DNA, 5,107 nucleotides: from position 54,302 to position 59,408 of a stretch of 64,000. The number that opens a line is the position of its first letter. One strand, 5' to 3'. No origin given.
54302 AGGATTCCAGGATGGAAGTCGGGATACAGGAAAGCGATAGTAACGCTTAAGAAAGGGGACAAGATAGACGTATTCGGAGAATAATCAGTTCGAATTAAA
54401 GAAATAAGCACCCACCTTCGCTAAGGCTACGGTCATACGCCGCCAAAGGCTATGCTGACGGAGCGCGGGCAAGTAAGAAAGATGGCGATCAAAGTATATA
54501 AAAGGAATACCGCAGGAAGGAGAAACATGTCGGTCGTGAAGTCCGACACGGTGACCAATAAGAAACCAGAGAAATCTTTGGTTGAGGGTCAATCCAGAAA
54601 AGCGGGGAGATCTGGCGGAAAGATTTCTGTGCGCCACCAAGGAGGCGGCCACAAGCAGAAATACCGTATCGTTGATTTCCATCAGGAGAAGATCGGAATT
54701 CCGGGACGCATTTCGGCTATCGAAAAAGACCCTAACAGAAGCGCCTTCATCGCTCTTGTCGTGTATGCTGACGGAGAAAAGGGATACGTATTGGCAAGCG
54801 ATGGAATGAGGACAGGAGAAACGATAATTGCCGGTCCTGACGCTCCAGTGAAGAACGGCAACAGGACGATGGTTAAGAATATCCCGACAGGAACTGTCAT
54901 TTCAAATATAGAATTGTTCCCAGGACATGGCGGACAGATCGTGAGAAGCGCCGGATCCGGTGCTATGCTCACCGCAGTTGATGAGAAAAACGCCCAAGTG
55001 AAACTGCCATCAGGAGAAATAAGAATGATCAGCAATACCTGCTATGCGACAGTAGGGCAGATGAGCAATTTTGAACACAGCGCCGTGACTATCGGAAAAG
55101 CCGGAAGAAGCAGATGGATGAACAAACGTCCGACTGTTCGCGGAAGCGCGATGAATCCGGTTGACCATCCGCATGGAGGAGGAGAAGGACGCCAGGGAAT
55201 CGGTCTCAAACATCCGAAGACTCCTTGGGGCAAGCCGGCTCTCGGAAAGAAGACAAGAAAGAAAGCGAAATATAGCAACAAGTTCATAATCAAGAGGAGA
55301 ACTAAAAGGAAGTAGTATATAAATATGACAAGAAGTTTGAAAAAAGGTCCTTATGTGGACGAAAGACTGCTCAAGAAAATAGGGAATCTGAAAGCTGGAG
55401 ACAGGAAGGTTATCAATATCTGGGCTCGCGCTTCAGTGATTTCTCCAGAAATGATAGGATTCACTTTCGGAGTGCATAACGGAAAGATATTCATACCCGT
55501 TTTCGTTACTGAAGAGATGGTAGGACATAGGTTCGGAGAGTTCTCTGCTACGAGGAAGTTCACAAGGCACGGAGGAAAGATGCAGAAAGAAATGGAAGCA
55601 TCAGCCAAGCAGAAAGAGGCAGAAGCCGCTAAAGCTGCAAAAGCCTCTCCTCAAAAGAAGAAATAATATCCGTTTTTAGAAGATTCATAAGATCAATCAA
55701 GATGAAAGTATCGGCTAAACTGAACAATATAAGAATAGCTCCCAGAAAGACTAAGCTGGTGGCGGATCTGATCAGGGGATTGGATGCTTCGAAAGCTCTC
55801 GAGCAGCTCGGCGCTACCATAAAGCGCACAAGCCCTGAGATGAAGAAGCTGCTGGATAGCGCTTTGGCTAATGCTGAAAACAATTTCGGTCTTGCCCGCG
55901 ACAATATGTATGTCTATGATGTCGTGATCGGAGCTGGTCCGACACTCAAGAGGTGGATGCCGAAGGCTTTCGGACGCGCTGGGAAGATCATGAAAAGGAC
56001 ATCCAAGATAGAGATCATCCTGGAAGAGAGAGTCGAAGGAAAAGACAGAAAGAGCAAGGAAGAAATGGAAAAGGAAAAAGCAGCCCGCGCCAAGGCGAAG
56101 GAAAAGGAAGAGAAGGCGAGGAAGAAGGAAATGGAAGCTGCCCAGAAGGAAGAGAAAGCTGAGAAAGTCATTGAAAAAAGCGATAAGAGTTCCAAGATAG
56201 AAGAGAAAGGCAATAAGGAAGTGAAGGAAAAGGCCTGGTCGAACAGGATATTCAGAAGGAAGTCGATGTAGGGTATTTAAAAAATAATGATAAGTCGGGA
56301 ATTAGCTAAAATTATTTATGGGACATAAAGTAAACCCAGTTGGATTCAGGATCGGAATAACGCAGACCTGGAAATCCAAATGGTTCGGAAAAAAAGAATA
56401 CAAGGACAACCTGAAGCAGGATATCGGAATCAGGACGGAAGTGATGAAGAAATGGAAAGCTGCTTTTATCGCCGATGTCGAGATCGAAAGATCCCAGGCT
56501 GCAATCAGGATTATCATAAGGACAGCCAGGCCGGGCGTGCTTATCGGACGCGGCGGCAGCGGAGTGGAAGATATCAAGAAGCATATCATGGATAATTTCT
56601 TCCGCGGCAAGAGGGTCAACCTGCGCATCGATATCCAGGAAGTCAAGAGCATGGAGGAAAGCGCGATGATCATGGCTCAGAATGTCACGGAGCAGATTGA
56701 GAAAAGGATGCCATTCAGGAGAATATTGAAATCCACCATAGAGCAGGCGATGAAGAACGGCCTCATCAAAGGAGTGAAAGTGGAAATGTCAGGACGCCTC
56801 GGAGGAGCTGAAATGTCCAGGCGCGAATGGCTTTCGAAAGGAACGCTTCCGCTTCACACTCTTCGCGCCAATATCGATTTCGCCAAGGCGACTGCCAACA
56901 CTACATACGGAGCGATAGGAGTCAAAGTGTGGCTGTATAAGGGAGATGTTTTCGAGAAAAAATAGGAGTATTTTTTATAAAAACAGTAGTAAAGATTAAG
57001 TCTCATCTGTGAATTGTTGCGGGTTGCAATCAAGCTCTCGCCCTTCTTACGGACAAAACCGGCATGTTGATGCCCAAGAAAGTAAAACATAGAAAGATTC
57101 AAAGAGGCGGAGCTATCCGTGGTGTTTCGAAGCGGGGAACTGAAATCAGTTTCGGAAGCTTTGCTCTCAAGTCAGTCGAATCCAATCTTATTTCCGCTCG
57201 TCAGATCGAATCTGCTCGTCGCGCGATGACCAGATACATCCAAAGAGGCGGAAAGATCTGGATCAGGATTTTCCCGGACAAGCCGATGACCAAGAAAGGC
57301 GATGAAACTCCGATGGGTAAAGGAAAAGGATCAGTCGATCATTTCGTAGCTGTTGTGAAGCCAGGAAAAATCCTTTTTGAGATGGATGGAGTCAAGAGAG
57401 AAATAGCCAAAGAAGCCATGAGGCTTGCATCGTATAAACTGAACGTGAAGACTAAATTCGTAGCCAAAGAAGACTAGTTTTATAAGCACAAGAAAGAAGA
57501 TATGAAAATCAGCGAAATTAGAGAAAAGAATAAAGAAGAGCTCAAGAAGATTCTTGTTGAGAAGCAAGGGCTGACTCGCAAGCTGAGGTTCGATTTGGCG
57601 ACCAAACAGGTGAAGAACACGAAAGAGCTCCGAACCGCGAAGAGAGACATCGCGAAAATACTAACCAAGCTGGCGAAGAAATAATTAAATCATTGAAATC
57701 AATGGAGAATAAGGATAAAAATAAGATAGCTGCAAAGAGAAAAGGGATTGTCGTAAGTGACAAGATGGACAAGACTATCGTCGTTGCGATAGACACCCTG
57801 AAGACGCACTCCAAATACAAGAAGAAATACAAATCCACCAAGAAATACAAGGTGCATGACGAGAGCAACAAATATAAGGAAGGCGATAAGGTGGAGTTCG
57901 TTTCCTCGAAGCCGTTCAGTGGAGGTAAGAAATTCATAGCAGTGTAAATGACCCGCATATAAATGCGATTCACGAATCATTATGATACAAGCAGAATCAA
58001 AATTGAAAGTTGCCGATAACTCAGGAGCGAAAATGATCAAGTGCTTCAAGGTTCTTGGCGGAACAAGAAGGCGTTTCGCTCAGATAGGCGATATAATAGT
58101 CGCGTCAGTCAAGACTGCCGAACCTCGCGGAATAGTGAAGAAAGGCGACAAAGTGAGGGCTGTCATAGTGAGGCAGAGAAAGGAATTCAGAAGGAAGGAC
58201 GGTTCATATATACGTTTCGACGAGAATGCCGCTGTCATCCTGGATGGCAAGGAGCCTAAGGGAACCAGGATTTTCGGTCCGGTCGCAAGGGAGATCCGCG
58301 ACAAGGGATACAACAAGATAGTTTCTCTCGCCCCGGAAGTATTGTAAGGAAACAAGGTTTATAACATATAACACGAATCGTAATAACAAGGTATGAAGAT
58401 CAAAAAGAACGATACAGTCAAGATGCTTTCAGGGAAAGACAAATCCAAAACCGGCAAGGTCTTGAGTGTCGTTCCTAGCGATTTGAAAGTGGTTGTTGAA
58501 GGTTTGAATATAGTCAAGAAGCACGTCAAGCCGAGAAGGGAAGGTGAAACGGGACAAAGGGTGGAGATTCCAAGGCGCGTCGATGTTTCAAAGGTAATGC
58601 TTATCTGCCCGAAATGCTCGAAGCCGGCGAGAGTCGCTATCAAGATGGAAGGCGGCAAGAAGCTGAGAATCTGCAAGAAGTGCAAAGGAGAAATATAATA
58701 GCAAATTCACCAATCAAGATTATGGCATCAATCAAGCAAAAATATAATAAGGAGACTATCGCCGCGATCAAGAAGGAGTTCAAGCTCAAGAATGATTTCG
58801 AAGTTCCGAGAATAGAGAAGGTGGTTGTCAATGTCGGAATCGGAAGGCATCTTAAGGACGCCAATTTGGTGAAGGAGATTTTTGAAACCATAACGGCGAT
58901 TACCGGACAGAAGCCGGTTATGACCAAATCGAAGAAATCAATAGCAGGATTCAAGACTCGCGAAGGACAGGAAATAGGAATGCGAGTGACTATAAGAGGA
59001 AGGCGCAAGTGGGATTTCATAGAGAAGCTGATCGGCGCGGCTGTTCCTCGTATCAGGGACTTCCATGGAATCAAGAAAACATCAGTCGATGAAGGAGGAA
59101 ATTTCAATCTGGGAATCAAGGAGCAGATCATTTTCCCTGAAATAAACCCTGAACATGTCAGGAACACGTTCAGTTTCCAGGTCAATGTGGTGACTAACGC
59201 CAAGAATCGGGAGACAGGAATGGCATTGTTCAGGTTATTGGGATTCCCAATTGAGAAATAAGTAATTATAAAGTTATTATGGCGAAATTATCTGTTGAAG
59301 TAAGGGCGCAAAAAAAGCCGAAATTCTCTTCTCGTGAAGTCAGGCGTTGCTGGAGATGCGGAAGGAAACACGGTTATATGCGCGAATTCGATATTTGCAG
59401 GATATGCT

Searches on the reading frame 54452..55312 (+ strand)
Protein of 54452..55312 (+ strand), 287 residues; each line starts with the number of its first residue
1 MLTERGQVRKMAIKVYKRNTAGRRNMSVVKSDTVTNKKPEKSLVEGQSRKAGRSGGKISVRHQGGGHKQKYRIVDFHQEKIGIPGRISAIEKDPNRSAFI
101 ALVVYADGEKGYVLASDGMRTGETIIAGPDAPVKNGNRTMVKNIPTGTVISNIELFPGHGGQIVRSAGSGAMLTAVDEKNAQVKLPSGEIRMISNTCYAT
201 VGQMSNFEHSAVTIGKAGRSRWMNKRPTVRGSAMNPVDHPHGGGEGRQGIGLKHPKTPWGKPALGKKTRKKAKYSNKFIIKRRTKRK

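Call 67: search_protein_families(library=pfam, proteins=[window:54452-55312:+], max_evalue=0.00001)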
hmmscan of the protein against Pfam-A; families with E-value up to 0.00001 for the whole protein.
window:54452-55312:+ (287 aa): 2 families
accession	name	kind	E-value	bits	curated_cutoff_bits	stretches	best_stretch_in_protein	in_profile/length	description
PF03947.24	Ribosomal_L2_C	-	3e-50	169.9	33.7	1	134-260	1-126/126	Ribosomal Proteins L2, C-terminal domain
PF00181.30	Ribosomal_L2_N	-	2.4e-29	101.6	23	1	52-126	1-76/77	Ribosomal Proteins L2, RNA binding N-terminal domain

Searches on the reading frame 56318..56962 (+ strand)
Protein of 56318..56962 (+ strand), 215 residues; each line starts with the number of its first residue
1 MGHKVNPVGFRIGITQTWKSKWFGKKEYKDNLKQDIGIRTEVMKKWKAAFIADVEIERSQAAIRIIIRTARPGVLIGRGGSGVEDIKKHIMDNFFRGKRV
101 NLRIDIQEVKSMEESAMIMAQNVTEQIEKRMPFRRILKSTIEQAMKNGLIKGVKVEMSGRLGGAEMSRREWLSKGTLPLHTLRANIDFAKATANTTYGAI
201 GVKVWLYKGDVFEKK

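Call 67: search_protein_families(library=pfam, proteins=[window:56318-56962:+], max_evalue=0.00001)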
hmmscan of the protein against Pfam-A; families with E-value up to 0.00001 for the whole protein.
window:56318-56962:+ (215 aa): 3 families
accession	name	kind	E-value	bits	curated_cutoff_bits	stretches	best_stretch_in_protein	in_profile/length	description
PF00189.25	Ribosomal_S3_C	-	2.8e-31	108.3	34.1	1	124-206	2-83/83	Ribosomal protein S3, C-terminal domain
PF07650.23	KH_2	-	1.1e-14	54.5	22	1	38-113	2-77/78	KH domain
PF05316.17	VAR1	-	4e-06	27.4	33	1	112-206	94-192/195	Mitochondrial ribosomal protein (VAR1)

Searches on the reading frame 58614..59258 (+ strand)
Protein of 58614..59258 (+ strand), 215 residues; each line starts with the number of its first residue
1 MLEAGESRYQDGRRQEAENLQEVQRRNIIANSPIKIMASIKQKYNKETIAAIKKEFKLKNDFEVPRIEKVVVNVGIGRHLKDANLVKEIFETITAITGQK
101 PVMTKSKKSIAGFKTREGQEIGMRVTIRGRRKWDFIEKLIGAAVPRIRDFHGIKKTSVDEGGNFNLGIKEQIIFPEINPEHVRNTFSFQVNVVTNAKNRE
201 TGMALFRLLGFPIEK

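Call 67: search_protein_families(library=pfam, proteins=[window:58614-59258:+], max_evalue=0.00001)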
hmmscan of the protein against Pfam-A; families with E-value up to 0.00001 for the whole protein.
window:58614-59258:+ (215 aa): 2 families
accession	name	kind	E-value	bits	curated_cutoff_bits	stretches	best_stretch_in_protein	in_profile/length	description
PF00673.26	Ribosomal_L5_C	-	4e-28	97.8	27.8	1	120-212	1-93/94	ribosomal L5P family C-terminus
PF00281.24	Ribosomal_L5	-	3.2e-20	72.6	34.9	1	60-116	1-57/57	Ribosomal protein L5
